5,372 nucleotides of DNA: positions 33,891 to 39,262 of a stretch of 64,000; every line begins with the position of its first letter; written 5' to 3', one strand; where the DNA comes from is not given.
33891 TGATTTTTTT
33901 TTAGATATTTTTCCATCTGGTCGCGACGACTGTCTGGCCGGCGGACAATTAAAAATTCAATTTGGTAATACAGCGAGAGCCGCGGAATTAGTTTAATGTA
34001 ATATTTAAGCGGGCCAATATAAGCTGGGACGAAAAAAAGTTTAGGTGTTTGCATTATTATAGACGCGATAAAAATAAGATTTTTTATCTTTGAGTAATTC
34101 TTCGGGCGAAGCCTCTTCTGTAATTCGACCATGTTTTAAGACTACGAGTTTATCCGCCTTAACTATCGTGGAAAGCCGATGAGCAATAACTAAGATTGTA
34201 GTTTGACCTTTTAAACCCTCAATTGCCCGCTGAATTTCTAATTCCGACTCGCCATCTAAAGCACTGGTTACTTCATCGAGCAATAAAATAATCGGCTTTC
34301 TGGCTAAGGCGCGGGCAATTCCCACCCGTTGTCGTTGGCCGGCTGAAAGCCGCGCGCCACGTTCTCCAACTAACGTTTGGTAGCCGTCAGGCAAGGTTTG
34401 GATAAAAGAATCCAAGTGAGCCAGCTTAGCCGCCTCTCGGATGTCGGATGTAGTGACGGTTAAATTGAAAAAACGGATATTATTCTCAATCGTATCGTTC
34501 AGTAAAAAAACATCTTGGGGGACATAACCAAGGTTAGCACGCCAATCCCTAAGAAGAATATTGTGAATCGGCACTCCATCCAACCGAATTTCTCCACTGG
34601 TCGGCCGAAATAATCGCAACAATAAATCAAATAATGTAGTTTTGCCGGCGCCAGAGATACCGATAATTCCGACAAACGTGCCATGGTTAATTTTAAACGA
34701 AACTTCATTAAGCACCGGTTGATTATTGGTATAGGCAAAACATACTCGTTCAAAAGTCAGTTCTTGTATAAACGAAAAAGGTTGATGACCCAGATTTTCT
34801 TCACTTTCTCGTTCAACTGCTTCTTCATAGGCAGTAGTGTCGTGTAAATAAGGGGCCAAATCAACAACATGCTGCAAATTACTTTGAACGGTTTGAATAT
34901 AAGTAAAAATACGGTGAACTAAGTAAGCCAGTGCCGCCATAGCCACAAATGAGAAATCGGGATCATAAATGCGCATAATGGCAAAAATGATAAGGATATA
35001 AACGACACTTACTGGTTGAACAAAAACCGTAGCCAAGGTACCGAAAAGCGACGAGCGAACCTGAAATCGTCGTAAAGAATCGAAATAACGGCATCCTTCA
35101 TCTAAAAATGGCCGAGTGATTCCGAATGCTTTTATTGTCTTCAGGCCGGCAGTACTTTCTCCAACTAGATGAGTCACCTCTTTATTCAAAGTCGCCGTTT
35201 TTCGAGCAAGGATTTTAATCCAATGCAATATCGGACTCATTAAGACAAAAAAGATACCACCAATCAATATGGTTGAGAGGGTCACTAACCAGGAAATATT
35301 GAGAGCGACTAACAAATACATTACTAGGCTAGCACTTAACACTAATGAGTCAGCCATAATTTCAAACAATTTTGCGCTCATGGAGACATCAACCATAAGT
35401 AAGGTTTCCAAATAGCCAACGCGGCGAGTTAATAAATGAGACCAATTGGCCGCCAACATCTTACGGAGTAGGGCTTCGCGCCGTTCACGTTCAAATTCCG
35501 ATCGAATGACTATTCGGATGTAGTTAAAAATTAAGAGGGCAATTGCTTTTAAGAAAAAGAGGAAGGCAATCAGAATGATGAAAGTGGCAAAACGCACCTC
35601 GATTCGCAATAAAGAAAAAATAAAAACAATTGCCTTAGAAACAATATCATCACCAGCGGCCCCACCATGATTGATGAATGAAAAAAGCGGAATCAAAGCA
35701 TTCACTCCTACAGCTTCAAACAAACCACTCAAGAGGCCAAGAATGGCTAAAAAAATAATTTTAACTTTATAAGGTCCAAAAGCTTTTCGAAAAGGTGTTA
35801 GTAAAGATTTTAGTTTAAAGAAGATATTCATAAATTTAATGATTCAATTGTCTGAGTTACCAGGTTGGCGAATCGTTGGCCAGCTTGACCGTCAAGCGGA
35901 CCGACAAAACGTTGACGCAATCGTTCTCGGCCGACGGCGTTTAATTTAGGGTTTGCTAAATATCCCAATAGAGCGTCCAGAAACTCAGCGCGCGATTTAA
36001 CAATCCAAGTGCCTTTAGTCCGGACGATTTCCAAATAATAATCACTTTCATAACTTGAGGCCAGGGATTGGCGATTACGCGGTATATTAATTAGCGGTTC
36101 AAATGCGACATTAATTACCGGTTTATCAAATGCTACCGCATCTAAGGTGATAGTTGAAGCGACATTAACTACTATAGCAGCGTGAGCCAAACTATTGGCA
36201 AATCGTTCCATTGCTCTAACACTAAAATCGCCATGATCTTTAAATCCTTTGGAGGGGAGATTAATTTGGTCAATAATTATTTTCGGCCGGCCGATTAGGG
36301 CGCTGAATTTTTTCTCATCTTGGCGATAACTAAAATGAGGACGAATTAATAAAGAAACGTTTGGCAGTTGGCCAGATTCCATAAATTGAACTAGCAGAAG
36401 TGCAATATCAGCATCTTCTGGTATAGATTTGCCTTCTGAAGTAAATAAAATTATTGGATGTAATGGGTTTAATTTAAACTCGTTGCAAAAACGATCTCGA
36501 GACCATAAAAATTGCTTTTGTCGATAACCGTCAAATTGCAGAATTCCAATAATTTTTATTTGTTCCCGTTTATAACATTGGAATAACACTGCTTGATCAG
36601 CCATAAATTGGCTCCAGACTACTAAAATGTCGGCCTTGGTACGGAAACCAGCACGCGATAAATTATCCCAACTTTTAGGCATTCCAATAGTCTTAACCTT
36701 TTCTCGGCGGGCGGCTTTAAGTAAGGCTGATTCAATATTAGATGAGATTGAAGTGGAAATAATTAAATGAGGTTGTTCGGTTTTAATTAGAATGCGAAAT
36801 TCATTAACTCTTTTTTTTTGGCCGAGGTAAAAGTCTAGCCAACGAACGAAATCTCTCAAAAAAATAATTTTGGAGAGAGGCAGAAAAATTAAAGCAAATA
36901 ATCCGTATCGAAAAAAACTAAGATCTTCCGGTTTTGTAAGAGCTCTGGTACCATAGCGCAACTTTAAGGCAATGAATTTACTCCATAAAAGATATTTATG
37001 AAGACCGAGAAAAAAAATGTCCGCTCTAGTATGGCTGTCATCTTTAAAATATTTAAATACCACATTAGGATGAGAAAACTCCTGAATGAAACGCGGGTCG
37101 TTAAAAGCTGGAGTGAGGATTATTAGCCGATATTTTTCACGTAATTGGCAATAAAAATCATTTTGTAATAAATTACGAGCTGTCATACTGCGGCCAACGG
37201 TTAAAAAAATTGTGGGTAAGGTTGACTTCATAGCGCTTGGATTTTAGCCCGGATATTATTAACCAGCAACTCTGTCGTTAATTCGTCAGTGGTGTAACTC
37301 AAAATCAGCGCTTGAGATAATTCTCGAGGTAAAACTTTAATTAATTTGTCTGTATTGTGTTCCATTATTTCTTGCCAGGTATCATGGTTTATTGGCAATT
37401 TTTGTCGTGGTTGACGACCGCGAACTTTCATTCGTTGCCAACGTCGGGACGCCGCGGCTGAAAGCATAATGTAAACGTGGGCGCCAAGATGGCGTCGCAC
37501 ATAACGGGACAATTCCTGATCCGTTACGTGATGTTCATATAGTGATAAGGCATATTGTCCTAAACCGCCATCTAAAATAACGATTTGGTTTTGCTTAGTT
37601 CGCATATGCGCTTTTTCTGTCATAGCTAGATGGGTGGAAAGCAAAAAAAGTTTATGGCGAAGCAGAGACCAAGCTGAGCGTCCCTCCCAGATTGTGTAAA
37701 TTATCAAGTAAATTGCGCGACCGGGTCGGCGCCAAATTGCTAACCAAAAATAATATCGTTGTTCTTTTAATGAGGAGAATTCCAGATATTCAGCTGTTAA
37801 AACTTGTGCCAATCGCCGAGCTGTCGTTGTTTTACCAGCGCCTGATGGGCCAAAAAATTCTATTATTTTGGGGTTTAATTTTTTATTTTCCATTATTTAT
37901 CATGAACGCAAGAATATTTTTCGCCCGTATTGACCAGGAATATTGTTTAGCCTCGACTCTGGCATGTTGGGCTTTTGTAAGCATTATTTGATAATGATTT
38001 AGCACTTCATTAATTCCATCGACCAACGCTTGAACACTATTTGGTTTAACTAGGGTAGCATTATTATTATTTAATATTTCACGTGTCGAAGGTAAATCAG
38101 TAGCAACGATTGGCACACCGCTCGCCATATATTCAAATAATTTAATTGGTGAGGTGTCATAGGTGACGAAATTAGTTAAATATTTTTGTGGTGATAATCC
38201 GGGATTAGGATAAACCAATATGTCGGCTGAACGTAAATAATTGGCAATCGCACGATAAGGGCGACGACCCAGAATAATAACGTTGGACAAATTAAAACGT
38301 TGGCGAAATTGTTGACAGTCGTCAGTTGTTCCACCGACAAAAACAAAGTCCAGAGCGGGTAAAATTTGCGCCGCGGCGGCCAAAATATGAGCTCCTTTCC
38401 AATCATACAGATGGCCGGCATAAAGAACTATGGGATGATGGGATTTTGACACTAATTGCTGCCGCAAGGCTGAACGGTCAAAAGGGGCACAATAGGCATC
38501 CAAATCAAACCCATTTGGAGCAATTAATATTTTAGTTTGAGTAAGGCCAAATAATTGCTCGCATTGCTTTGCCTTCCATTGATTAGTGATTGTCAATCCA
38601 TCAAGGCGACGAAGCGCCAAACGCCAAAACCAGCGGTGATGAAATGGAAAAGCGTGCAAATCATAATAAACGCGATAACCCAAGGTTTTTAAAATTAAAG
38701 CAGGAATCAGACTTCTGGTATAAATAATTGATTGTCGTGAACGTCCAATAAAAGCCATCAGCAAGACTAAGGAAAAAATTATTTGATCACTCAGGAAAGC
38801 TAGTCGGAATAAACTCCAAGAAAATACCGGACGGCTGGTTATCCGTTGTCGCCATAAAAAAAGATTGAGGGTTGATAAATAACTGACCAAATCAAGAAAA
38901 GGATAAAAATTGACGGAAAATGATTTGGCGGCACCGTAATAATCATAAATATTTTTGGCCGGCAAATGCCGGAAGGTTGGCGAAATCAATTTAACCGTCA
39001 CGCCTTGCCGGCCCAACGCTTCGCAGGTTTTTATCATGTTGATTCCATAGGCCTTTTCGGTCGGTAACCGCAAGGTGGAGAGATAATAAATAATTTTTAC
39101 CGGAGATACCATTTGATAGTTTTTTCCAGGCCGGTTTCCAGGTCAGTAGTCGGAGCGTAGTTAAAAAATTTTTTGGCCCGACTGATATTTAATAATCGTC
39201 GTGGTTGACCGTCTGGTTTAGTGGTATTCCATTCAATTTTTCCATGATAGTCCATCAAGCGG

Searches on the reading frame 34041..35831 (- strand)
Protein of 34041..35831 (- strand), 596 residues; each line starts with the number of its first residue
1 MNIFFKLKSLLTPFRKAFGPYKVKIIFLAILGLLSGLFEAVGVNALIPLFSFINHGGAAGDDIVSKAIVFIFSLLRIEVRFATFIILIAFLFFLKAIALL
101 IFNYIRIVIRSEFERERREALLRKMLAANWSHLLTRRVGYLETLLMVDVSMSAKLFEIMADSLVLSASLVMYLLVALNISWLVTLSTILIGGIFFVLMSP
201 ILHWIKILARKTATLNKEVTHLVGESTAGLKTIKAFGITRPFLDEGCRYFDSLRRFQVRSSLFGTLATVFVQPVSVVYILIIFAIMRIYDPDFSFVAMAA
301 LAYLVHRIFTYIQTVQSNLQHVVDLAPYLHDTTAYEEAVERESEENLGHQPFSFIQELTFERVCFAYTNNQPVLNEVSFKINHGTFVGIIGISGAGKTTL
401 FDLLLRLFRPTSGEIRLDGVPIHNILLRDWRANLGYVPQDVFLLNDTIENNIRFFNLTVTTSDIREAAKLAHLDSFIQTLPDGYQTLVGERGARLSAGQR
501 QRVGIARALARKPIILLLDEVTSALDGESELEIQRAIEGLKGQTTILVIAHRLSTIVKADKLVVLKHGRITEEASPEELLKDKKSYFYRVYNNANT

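Call 37: search_protein_families(library=pfam, proteins=[window:34041-35831:-], max_evalue=0.001)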
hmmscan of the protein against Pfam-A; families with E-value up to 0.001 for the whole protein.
window:34041-35831:- (596 aa): 4 families
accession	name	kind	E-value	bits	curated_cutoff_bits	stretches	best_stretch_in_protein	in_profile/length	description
PF00005.33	ABC_tran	-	1.6e-32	113.4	25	1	374-523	1-137/137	ABC transporter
PF00664.28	ABC_membrane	-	2.2e-12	47.7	28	1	30-284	6-244/274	ABC transporter transmembrane region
PF02463.25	SMC_N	-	4.1e-06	26.8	40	1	452-567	92-213/220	RecF/RecN/SMC N terminal domain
PF13555.12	AAA_29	-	0.00056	20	27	0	378-412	16-50/61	P-loop containing region of AAA domain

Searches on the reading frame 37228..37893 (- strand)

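Call 37: search_protein_families(library=pfam, proteins=[window:37228-37893:-], max_evalue=0.001)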
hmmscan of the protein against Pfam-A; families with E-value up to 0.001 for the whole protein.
window:37228-37893:- (221 aa): 8 families
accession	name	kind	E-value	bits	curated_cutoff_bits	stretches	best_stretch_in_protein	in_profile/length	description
PF13671.12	AAA_33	-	1.4e-06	29.1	27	1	11-167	2-127/143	AAA domain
PF13521.12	AAA_28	-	1.8e-05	25.5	27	1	13-168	4-138/164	AAA domain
PF13238.12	AAA_18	-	2.6e-05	25.1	29.4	1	13-165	3-118/128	AAA domain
PF13401.12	AAA_22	-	0.00011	22.9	27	1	9-98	6-72/130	AAA domain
PF20720.3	nSTAND3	-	0.00013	22.2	27.2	0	14-42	23-51/155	Novel STAND NTPase 3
PF02224.24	Cytidylate_kin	-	0.00061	20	26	0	15-42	5-32/211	Cytidylate kinase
PF00004.35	AAA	-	0.00068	20.5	21.2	0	13-43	3-33/131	ATPase family associated with various cellular activities (AAA)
PF13207.12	AAA_17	-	0.00098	19.9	27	0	14-42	1-29/136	AAA domain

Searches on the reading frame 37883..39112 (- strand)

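Call 37: search_protein_families(library=pfam, proteins=[window:37883-39112:-], max_evalue=0.001)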
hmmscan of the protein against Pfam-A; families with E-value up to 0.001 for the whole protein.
window:37883-39112:- (409 aa): 4 families
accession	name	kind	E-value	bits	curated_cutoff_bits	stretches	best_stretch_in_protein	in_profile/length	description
PF00534.26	Glycos_transf_1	-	4.4e-22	78.8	26.4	1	213-374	2-159/172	Glycosyl transferases group 1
PF13692.12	Glyco_trans_1_4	-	5.3e-21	75.8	27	1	227-372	2-141/142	Glycosyl transferases group 1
PF13524.12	Glyco_trans_1_2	-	1.2e-08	35.5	25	1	243-402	5-144/144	Glycosyl transferase-like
PF13439.12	Glyco_transf_4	-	1.1e-05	25.9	28.5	1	29-205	11-169/170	Glycosyltransferase Family 4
